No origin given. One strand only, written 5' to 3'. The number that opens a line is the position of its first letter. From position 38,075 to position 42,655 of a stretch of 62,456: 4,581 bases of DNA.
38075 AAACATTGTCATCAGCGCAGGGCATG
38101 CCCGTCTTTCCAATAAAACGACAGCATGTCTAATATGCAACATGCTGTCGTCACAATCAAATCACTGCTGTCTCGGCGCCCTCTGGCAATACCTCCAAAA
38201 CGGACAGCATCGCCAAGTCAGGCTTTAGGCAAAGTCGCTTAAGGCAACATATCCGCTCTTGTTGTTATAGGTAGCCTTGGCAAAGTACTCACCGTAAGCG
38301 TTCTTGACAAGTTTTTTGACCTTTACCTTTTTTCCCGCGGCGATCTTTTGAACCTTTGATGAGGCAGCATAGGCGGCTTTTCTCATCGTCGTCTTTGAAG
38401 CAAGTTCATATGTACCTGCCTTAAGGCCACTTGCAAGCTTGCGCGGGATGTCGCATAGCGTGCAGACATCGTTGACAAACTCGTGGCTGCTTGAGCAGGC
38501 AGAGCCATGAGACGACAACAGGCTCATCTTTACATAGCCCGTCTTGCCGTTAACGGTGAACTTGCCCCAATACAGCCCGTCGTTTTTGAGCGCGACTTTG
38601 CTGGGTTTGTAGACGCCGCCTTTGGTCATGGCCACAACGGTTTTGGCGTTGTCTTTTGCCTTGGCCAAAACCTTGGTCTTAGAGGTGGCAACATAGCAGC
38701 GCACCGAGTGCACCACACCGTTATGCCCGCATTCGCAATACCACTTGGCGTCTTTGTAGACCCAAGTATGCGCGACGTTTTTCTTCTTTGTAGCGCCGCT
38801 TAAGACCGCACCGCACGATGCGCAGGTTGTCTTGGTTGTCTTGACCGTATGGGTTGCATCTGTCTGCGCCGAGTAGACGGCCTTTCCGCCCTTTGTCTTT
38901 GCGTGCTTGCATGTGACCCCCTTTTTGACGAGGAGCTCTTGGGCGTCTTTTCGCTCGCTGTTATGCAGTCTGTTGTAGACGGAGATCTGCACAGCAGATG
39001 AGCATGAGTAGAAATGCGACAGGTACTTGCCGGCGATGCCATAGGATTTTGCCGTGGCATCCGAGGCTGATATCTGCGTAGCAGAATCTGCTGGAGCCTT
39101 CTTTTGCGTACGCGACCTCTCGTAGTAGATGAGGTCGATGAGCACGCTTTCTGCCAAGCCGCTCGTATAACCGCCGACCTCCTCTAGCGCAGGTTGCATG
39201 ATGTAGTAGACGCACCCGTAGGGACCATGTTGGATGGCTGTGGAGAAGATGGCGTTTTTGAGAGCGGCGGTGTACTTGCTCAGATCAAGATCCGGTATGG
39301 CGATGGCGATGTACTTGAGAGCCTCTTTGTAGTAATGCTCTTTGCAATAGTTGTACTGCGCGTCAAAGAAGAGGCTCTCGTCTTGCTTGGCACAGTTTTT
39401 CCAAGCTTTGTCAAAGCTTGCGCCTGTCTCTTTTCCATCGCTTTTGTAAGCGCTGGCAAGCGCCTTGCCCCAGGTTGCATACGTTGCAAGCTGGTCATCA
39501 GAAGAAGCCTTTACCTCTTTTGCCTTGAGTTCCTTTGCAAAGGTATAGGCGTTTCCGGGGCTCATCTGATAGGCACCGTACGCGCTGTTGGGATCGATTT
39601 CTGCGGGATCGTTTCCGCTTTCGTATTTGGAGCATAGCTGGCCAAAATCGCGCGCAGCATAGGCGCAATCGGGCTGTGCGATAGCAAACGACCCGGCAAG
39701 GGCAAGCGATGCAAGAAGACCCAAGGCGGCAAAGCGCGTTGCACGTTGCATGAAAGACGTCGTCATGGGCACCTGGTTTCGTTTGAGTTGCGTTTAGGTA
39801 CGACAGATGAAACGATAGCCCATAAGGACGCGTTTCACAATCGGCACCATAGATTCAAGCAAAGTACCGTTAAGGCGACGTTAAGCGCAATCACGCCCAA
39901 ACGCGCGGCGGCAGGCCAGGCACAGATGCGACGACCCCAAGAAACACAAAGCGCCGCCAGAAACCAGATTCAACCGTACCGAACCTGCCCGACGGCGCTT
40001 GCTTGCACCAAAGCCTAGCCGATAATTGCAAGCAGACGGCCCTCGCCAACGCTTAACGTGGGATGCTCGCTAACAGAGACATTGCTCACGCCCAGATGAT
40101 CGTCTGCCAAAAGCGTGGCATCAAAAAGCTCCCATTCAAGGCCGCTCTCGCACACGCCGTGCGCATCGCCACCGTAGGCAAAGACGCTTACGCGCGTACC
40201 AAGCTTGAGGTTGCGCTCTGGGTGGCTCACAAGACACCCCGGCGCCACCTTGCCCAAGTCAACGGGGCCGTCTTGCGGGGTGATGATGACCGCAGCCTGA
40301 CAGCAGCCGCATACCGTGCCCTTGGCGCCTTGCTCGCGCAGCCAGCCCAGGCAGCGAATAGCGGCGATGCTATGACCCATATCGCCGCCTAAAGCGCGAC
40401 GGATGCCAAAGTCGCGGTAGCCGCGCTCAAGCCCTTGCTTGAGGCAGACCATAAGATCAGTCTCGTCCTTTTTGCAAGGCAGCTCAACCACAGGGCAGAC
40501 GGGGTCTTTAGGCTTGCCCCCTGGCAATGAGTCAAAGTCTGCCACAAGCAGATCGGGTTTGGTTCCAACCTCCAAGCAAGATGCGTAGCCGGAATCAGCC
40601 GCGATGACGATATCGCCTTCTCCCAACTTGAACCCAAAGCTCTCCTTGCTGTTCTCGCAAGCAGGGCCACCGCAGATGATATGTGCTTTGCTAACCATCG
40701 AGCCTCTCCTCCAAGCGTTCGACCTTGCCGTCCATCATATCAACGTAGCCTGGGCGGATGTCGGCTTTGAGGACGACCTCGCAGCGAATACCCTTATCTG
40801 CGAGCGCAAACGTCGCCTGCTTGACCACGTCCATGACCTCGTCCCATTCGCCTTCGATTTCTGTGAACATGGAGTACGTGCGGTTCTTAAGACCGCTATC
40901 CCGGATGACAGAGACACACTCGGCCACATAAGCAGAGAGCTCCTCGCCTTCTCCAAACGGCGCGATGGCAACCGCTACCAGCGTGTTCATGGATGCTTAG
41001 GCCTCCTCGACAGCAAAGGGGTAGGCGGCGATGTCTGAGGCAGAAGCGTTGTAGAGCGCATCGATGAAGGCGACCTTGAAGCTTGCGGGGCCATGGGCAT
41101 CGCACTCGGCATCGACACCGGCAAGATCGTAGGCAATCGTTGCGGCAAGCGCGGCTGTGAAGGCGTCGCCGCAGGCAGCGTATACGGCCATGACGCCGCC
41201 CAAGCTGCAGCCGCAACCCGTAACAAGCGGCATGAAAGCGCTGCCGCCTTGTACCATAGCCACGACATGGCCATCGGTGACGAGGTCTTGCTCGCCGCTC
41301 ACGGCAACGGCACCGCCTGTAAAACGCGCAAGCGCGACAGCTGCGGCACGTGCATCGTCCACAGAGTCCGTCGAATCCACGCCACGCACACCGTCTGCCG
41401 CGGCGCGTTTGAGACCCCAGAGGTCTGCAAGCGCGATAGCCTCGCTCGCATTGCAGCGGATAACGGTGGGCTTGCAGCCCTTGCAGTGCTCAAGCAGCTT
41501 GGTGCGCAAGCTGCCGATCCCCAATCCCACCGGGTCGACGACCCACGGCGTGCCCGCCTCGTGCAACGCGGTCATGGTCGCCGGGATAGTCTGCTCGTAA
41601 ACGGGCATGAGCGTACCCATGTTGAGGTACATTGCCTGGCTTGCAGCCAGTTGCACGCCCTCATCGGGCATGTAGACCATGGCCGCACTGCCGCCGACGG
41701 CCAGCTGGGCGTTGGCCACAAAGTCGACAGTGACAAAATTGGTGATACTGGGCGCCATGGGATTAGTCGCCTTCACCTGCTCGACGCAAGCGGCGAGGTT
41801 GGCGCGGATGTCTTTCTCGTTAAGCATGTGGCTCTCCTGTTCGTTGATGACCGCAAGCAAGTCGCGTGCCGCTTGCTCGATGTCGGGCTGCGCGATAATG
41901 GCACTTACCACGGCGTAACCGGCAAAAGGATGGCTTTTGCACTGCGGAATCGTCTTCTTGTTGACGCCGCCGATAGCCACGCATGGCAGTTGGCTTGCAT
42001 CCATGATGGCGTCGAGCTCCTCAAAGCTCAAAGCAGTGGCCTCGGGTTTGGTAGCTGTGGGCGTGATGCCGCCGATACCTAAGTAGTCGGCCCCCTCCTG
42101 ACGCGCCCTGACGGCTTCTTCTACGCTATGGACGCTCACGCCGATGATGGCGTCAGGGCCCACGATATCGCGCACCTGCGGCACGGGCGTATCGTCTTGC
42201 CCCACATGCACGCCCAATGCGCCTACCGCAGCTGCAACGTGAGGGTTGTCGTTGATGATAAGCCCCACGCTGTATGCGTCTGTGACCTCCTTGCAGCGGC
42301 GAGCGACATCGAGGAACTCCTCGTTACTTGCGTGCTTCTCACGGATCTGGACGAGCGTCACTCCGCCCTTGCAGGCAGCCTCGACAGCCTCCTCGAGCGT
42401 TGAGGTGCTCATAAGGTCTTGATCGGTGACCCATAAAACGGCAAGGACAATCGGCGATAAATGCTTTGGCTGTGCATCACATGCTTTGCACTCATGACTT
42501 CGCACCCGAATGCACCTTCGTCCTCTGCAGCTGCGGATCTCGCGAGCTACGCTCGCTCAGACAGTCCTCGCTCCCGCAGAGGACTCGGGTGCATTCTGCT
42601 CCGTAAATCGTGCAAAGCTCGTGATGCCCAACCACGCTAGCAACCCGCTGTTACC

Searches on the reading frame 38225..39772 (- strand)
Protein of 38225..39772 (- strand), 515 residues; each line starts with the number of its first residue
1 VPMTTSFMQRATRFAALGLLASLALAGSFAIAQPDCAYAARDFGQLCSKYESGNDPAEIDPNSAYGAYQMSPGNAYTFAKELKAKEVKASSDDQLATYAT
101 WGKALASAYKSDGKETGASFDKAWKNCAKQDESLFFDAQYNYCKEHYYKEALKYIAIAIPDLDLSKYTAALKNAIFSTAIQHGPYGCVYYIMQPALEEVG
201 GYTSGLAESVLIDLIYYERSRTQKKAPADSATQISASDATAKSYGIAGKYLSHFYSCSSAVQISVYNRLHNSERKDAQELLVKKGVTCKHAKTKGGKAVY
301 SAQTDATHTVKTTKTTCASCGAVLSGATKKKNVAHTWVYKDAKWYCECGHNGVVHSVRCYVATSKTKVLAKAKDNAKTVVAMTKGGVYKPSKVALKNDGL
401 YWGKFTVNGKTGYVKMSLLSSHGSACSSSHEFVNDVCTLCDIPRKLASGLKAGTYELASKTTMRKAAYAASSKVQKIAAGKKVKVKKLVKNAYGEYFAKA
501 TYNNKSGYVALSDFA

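Call 22: search_protein_families(library=pfam, proteins=[window:38225-39772:-], max_evalue=0.00001)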
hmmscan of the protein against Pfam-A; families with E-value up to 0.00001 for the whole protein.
window:38225-39772:- (515 aa): 2 families
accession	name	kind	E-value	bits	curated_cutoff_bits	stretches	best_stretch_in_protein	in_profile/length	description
PF21277.2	T6SS_VgrG3-like_C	-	7e-16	59.2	27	1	44-228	2-166/183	Type VI secretion system spike protein VgrG3-like, C-terminal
PF08239.17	SH3_3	-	3e-06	27.8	27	0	462-510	4-49/54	Bacterial SH3 domain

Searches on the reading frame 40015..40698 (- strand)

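Call 22: search_protein_families(library=pfam, proteins=[window:40015-40698:-], max_evalue=0.00001)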
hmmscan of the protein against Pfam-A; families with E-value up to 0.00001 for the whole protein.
window:40015-40698:- (227 aa): 2 families
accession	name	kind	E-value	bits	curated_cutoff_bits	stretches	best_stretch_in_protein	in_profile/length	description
PF04263.21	TPK_catalytic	-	5.2e-11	42.9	30.7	1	29-125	9-109/113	Thiamin pyrophosphokinase, catalytic domain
PF04265.19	TPK_B1_binding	-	2.2e-07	30.8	22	1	163-220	7-65/67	Thiamin pyrophosphokinase, vitamin B1 binding domain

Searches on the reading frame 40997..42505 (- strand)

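Call 21: search_protein_families(library=pfam, proteins=[window:40997-42505:-], max_evalue=0.00001)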
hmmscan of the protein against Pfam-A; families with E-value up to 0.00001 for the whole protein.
window:40997-42505:- (502 aa): 2 families
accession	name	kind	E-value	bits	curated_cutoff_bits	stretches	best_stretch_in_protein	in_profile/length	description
PF02581.23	TMP-TENI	-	6.5e-59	198.7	27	1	25-203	3-180/180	Thiamine monophosphate synthase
PF02110.20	HK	-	2.3e-50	171.7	27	1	242-486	2-243/247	Hydroxyethylthiazole kinase family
